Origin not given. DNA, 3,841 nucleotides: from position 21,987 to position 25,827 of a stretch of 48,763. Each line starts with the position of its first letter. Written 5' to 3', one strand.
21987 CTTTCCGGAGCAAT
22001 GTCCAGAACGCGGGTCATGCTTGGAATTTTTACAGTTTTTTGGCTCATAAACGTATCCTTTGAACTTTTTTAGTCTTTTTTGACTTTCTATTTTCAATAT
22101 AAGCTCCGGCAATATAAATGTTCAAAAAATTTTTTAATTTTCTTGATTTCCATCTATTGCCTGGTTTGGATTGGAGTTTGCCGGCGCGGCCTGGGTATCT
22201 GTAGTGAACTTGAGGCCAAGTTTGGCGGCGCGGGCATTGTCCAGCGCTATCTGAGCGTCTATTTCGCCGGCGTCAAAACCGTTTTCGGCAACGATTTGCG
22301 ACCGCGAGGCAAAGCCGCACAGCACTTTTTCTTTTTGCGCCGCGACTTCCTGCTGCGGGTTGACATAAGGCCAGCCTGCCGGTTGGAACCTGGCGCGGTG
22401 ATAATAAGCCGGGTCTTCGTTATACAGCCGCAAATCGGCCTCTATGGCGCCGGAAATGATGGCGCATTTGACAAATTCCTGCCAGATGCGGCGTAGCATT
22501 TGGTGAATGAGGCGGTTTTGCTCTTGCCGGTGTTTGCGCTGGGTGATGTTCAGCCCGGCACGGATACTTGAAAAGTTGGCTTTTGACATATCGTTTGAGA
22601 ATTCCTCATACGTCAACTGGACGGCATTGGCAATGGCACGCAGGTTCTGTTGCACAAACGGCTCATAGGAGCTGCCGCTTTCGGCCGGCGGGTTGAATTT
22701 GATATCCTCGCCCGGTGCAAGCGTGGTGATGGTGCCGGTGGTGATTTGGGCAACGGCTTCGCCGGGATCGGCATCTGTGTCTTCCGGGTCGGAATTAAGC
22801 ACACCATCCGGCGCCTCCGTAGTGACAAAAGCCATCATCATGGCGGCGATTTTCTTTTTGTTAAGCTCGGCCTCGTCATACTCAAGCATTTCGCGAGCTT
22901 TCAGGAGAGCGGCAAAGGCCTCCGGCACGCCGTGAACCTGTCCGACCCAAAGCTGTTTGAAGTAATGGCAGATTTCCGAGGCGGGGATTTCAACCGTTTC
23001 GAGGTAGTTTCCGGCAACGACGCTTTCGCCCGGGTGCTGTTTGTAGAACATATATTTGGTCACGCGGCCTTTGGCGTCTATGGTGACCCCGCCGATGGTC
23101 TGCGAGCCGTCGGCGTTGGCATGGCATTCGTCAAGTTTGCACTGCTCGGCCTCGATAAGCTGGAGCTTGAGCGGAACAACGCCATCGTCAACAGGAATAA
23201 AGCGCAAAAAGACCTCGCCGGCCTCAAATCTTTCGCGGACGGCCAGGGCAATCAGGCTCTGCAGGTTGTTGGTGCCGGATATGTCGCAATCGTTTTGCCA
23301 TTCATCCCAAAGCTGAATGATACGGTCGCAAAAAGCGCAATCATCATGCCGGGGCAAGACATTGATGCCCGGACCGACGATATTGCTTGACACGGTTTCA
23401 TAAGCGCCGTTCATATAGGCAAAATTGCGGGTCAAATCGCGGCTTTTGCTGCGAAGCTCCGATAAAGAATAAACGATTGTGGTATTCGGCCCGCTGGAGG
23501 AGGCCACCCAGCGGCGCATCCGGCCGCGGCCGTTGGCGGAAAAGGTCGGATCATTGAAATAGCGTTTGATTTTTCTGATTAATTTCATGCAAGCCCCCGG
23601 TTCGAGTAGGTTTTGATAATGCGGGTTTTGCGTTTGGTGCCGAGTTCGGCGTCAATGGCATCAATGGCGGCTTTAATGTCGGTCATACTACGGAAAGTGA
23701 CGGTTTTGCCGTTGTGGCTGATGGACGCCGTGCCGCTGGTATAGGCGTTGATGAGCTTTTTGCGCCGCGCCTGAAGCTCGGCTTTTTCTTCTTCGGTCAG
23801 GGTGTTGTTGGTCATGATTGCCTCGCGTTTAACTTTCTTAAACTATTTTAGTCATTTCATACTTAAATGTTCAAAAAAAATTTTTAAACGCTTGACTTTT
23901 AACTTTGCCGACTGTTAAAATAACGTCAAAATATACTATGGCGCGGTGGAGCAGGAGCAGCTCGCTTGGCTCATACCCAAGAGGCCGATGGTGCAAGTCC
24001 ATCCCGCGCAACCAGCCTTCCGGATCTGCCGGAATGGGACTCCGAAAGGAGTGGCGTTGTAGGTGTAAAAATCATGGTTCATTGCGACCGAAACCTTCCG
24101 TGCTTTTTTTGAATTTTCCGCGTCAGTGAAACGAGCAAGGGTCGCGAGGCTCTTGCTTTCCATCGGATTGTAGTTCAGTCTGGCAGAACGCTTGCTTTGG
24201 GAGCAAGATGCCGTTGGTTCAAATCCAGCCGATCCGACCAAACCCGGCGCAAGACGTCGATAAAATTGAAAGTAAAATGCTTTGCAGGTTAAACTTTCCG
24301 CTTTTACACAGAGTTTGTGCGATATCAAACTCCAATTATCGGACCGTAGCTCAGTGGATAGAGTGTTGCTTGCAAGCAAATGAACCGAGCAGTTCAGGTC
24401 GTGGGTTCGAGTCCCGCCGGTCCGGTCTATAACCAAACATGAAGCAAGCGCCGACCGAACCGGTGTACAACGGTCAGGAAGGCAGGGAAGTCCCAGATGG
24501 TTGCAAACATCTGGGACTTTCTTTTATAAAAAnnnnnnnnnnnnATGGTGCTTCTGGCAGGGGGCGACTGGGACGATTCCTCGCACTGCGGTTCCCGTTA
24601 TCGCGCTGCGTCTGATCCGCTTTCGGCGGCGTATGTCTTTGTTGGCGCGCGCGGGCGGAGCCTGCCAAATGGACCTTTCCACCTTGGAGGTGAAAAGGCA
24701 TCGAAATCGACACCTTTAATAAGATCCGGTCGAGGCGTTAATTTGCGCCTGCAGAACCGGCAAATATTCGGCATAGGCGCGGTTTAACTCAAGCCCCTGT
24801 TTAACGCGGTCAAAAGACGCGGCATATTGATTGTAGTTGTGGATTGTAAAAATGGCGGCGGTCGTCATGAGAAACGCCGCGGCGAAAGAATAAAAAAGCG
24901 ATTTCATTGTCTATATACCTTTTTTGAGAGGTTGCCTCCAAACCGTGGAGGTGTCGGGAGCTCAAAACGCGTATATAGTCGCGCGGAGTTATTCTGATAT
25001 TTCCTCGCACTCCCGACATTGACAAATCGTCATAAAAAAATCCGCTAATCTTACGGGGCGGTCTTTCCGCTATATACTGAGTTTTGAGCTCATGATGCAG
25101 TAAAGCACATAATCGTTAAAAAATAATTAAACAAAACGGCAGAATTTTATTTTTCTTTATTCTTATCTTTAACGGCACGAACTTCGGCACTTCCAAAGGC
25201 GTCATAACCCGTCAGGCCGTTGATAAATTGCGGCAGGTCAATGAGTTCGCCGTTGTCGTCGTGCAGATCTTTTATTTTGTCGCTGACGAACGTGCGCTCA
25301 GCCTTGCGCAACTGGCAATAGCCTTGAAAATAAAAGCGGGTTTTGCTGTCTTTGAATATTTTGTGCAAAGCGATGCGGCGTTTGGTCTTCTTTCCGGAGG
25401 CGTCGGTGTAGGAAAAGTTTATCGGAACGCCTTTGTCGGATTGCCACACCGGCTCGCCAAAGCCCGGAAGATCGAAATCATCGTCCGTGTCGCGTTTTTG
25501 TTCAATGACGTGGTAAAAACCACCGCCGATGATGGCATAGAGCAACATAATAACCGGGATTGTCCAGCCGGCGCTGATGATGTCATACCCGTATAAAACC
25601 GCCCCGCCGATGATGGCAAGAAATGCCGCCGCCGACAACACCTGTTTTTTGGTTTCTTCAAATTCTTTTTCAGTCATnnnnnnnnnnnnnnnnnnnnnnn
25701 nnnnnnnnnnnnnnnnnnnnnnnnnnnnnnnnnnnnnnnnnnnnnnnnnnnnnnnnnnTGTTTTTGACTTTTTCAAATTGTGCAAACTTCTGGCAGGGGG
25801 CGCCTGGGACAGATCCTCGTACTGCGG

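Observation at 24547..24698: Orphan VR-like cassette VR2 with an intact IMH-like end but no target gene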

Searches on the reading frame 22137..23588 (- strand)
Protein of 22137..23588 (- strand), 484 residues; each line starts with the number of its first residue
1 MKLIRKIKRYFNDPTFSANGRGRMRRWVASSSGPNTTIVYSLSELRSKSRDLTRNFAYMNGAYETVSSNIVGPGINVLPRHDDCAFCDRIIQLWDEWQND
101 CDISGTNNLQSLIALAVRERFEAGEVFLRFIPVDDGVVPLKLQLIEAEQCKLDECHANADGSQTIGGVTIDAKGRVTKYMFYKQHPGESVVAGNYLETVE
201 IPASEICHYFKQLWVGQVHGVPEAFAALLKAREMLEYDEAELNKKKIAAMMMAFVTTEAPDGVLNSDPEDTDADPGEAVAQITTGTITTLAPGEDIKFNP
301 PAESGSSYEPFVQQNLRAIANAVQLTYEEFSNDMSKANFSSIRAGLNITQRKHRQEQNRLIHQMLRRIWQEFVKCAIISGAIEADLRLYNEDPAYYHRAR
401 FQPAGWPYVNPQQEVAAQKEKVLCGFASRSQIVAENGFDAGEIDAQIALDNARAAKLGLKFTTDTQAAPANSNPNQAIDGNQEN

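Call 13: search_protein_families(library=pfam, proteins=[window:22137-23588:-], max_evalue=0.01)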
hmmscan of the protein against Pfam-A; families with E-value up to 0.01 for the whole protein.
window:22137-23588:- (484 aa): 1 family
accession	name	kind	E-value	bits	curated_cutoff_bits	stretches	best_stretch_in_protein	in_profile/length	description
PF05136.18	Phage_portal_2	-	3e-91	306.7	32.9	1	22-357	3-354/354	Phage portal protein, lambda family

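Call 14: search_protein_families(library=phrogs, proteins=[window:22137-23588:-], max_evalue=0.01)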
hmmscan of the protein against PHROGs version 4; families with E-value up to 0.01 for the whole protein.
window:22137-23588:- (484 aa): 3 families
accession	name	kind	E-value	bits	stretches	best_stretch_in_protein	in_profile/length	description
phrog_21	-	head and packaging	3.5e-92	311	1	18-477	44-522/1362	portal protein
phrog_537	-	head and packaging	1.4e-45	156.3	1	275-476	21-221/233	portal protein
phrog_12037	-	unknown function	0.0093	16.6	0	40-185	53-207/212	-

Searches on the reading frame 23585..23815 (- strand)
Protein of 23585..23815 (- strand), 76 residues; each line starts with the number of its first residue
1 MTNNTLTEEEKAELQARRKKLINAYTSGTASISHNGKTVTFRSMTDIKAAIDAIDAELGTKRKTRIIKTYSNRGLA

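Call 57: find_encoding_contigs(protein=window:23585-23815:-, flank=2700, max_places=10)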
Protein window:23585-23815:- (76 aa): 24 contigs read that carry it; 10 places shown.
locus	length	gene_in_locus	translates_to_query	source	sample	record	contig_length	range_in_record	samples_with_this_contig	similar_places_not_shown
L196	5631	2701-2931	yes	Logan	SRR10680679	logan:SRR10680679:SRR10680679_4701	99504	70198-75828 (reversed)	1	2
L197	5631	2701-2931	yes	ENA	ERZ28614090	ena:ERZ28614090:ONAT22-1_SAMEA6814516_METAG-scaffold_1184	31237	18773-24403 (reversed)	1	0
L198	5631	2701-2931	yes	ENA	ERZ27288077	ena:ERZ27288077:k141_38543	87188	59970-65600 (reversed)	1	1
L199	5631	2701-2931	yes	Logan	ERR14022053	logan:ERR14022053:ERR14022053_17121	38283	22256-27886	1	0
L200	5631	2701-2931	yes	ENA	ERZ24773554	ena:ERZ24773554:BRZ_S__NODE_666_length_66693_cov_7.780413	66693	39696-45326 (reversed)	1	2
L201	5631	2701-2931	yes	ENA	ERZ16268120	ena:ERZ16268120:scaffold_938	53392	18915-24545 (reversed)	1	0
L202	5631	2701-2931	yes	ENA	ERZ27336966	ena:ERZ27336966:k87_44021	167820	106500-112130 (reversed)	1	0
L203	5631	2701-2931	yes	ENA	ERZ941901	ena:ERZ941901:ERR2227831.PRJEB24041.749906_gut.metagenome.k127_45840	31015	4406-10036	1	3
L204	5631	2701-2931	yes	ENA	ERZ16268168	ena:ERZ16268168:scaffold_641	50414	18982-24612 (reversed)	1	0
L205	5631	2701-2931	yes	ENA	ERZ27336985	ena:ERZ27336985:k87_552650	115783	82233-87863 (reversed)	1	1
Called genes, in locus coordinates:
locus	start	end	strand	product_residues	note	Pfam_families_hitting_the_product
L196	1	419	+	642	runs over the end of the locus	PF05876:GpA_ATPase, PF20454:GpA_nuclease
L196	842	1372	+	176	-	PF13280:WYL (weak)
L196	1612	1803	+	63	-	-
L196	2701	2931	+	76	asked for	-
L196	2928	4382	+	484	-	PF05136:Phage_portal_2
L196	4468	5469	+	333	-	PF04586:Peptidase_S78 (weak)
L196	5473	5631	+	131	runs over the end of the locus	PF02924:HDPD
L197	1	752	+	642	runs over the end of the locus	PF05876:GpA_ATPase, PF20454:GpA_nuclease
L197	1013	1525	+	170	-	PF13280:WYL (weak)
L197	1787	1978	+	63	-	-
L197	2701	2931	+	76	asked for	-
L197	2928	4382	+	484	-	PF05136:Phage_portal_2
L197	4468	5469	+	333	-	PF04586:Peptidase_S78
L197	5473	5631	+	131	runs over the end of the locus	PF02924:HDPD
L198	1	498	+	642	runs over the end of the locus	PF05876:GpA_ATPase, PF20454:GpA_nuclease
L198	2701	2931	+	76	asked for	-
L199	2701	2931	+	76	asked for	-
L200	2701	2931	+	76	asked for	-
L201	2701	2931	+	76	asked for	-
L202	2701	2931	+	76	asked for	-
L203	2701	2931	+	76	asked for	-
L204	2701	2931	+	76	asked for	-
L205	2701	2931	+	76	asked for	-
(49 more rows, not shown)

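Call 68: find_homologous_proteins(query=window:23588-23815:-, max_evalue=0.00001)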
Query window:23588-23815:- (76 aa): 39 proteins with E <= 0.00001 among 40 candidates.
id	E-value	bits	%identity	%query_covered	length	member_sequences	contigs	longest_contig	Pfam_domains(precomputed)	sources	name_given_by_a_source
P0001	4.3e-39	148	99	100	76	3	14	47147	-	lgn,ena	-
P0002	1.2e-38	147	97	100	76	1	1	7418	-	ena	-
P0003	1.8e-38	146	97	100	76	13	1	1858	-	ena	-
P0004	3.6e-33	129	87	100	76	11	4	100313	-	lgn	-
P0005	5.6e-33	129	84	100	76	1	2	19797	-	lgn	-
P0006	8.6e-33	128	83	100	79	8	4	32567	-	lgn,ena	-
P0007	4.0e-32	126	83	100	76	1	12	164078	-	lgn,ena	-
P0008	1.1e-31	125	82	100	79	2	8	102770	-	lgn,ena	-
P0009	7.4e-30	119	82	100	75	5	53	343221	-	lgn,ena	-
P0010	1.3e-28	115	77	99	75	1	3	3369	-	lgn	-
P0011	3.1e-27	111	80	99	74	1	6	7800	-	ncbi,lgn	-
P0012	2.4e-26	108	77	99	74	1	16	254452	-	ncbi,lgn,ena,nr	ncbi:MAG: hypothetical protein IJ545_06920 [Alphaproteobacteria bacterium]|nr:hypothetical protein [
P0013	3.8e-26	107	76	100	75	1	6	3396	-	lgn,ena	-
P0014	4.3e-26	107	75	100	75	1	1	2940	-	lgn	-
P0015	4.4e-26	107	75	100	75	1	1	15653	-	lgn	-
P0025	1.9e-25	105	76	100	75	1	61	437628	-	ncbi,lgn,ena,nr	nr:MAG TPA: Head-to-tail joining protein W (GpW), fast protein folding, downhill [Caudoviricetes sp.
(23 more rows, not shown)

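Call 69: find_encoding_contigs(protein=P0009, flank=3500, max_places=10)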
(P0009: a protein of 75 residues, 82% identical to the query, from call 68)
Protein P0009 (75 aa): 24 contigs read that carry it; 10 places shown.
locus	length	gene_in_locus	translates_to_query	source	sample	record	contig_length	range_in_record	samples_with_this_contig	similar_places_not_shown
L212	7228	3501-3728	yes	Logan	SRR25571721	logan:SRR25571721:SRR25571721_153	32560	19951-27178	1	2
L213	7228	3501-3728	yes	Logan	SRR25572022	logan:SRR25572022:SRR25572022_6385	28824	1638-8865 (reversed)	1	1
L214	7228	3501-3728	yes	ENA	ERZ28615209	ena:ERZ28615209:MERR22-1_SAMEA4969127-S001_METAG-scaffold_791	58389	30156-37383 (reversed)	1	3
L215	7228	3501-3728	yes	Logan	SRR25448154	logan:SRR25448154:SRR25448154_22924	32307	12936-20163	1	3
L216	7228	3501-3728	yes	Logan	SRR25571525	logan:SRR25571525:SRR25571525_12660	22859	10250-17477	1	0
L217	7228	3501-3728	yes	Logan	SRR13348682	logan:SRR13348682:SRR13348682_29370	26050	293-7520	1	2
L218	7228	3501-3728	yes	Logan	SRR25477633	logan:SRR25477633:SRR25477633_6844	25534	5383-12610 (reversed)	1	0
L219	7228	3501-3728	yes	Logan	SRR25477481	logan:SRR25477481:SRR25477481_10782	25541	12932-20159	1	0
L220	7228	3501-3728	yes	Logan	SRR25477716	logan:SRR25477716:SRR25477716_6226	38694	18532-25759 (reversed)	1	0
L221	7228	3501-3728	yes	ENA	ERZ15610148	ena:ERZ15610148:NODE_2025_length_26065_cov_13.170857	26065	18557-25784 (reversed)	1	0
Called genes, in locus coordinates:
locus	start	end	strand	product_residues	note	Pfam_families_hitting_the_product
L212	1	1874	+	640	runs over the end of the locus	PF05876:GpA_ATPase, PF20454:GpA_nuclease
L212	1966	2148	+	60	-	-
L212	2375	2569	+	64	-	-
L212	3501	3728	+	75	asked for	-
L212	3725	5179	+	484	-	PF05136:Phage_portal_2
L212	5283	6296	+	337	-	PF04586:Peptidase_S78 (weak)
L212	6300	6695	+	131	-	PF02924:HDPD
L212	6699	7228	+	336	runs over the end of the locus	PF03864:Phage_cap_E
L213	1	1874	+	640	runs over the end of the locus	PF05876:GpA_ATPase, PF20454:GpA_nuclease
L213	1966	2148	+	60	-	-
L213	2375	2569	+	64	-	-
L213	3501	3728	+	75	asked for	-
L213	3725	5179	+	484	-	PF05136:Phage_portal_2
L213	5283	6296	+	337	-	PF04586:Peptidase_S78 (weak)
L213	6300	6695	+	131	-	PF02924:HDPD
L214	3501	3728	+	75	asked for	-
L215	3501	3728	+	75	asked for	-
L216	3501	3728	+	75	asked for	-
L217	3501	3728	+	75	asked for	-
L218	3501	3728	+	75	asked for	-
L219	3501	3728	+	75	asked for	-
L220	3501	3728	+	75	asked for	-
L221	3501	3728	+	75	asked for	-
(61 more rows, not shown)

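Call 70: find_encoding_contigs(protein=P0025, flank=3500, max_places=10)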
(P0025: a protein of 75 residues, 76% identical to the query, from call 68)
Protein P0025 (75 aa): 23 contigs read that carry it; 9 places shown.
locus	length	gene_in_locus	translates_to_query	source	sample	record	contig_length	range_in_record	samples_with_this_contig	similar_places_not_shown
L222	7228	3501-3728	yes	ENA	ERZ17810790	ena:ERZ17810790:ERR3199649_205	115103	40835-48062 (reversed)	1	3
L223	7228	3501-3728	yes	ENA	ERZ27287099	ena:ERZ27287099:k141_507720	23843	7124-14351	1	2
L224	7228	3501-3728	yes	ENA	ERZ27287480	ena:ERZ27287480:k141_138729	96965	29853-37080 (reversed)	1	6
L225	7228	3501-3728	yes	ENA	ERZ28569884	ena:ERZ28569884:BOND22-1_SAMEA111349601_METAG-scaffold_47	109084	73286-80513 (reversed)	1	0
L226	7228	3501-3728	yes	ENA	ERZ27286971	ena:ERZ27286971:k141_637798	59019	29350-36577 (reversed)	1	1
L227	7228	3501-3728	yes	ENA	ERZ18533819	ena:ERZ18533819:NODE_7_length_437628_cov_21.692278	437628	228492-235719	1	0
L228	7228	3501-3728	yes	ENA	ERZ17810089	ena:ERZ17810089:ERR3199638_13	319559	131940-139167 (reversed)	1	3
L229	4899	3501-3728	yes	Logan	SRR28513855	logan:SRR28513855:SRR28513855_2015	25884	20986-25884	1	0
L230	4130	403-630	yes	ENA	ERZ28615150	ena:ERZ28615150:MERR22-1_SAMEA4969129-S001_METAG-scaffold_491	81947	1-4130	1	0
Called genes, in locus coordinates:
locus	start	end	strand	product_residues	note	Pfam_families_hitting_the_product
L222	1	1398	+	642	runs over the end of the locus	PF05876:GpA_ATPase, PF20454:GpA_nuclease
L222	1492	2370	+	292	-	-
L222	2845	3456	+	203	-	-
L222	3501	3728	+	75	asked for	-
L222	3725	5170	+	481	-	PF05136:Phage_portal_2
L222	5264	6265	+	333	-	PF04586:Peptidase_S78 (weak)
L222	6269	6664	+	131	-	PF02924:HDPD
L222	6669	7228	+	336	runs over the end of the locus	PF03864:Phage_cap_E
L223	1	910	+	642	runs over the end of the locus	PF05876:GpA_ATPase, PF20454:GpA_nuclease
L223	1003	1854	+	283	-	PF13280:WYL (weak)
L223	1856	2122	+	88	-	-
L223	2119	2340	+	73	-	-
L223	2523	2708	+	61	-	-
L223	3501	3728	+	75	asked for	-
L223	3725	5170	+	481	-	PF05136:Phage_portal_2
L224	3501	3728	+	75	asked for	-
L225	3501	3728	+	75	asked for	-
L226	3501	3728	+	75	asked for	-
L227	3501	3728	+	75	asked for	-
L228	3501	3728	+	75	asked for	-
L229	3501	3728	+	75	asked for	-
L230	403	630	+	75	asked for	-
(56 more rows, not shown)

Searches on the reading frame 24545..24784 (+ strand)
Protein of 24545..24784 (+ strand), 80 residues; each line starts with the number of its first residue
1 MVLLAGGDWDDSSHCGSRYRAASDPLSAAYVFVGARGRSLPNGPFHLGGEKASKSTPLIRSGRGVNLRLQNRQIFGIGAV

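Call 13: search_protein_families(library=pfam, proteins=[window:24545-24784:+], max_evalue=0.01)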
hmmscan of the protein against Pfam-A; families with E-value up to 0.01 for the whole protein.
window:24545-24784:+ (80 aa): 0 families

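Call 14: search_protein_families(library=phrogs, proteins=[window:24545-24784:+], max_evalue=0.01)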
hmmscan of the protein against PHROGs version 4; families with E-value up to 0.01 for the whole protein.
window:24545-24784:+ (80 aa): 1 family
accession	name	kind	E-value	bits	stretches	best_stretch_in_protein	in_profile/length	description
phrog_11262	-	tail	1.9e-05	25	1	3-39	351-387/393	tail protein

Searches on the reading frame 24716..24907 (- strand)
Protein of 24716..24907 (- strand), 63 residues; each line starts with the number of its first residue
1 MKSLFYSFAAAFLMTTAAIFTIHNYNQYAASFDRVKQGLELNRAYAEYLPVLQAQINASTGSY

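Call 13: search_protein_families(library=pfam, proteins=[window:24719-24907:-], max_evalue=0.01)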
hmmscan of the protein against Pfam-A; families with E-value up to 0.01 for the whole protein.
window:24719-24907:- (63 aa): 0 families

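Call 14: search_protein_families(library=phrogs, proteins=[window:24719-24907:-], max_evalue=0.01)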
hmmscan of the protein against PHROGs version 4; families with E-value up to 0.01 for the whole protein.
window:24719-24907:- (63 aa): 0 families

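Call 28: find_encoding_contigs(protein=window:24716-24907:-, flank=3000, max_places=10)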
Protein window:24716-24907:- (63 aa): 24 contigs read that carry it; 10 places shown.
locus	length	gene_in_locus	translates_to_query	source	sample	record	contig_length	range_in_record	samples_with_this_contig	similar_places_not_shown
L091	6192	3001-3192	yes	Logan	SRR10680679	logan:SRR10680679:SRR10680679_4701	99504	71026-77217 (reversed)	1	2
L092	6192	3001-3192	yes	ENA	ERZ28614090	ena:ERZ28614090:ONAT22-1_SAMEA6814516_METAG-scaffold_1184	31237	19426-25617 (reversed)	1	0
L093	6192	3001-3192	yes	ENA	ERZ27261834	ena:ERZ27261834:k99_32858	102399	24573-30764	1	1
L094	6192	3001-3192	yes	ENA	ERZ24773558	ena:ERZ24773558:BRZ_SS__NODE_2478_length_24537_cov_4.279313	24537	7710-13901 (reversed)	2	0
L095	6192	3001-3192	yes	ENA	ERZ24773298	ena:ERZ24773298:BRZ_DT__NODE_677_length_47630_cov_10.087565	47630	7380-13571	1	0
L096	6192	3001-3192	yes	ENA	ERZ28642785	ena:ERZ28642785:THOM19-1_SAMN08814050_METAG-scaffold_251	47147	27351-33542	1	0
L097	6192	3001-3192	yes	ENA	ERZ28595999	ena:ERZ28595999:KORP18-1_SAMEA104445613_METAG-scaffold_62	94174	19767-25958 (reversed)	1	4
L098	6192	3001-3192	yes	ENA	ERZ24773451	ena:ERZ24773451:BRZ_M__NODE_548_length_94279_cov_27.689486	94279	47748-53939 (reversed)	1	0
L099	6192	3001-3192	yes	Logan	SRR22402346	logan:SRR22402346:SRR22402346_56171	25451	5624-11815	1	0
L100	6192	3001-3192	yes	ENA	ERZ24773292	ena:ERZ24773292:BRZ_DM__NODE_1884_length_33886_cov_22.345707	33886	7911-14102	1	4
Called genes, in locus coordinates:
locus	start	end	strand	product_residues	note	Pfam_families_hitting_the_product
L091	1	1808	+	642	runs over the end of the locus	PF05876:GpA_ATPase, PF20454:GpA_nuclease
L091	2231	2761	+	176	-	PF13280:WYL (weak)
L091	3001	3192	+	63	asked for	-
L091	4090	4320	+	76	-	-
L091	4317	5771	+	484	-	PF05136:Phage_portal_2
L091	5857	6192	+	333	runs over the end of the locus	PF04586:Peptidase_S78 (weak)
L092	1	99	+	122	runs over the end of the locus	-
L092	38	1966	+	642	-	PF05876:GpA_ATPase, PF20454:GpA_nuclease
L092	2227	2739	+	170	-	PF13280:WYL (weak)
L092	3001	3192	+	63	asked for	-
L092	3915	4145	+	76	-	-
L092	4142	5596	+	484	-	PF05136:Phage_portal_2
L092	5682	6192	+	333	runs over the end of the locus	PF04586:Peptidase_S78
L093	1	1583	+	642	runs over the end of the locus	PF05876:GpA_ATPase, PF20454:GpA_nuclease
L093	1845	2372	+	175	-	PF13280:WYL (faint)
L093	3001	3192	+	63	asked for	-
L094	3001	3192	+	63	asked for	-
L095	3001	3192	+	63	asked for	-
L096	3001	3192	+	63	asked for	-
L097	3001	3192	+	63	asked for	-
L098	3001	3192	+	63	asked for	-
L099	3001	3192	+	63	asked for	-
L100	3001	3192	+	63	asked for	-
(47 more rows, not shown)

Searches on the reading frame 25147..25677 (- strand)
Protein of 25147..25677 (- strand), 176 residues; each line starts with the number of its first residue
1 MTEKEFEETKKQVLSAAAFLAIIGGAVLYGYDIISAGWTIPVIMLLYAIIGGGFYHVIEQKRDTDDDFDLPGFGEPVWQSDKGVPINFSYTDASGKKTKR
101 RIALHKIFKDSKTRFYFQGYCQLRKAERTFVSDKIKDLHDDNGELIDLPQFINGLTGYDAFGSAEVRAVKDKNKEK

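Call 13: search_protein_families(library=pfam, proteins=[window:25150-25677:-], max_evalue=0.01)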
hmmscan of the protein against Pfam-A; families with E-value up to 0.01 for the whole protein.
window:25150-25677:- (176 aa): 1 family
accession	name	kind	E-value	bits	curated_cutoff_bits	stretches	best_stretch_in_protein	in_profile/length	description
PF13280.12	WYL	-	8e-06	26.2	21.8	1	85-138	15-68/70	WYL domain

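Call 14: search_protein_families(library=phrogs, proteins=[window:25150-25677:-], max_evalue=0.01)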
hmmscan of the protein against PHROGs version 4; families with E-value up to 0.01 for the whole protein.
window:25150-25677:- (176 aa): 2 families
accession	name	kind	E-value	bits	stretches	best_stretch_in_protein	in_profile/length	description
phrog_6785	-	unknown function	3.7e-09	36.9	1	79-144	33-93/396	-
phrog_2561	-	DNA, RNA and nucleotide metabolism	0.0069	17.6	1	87-148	6-62/167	DNA ligase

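Call 58: find_encoding_contigs(protein=window:25147-25677:-, flank=1500, max_places=10)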
Protein window:25147-25677:- (176 aa): 13 contigs read that carry it; 6 places shown.
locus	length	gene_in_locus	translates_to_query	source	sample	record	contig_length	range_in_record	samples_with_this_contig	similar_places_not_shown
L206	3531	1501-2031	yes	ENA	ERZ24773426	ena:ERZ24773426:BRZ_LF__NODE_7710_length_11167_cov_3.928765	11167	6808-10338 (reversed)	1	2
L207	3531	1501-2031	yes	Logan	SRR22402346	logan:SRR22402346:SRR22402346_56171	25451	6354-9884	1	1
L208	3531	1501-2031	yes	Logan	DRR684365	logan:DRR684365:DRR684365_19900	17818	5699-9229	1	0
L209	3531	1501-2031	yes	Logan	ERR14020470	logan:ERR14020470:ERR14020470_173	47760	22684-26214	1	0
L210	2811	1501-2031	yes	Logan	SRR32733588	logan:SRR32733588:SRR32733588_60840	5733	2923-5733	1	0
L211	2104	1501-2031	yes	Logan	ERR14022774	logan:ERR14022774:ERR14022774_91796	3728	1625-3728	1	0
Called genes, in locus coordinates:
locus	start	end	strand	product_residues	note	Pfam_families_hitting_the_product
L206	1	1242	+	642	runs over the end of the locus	PF05876:GpA_ATPase, PF20454:GpA_nuclease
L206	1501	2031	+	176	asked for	PF13280:WYL (weak)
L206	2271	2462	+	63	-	-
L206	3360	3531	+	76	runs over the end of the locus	-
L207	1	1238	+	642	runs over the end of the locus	PF05876:GpA_ATPase, PF20454:GpA_nuclease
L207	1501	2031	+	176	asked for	PF13280:WYL (weak)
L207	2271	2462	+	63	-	-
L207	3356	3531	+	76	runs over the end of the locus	-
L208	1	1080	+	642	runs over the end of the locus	PF05876:GpA_ATPase, PF20454:GpA_nuclease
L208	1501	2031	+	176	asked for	PF13280:WYL (weak)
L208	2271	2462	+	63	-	-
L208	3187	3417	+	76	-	-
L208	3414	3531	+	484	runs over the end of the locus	PF05136:Phage_portal_2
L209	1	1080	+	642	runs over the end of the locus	PF05876:GpA_ATPase, PF20454:GpA_nuclease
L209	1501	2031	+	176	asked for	PF13280:WYL (weak)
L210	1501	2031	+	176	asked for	PF13280:WYL (weak)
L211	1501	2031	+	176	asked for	PF13280:WYL (weak)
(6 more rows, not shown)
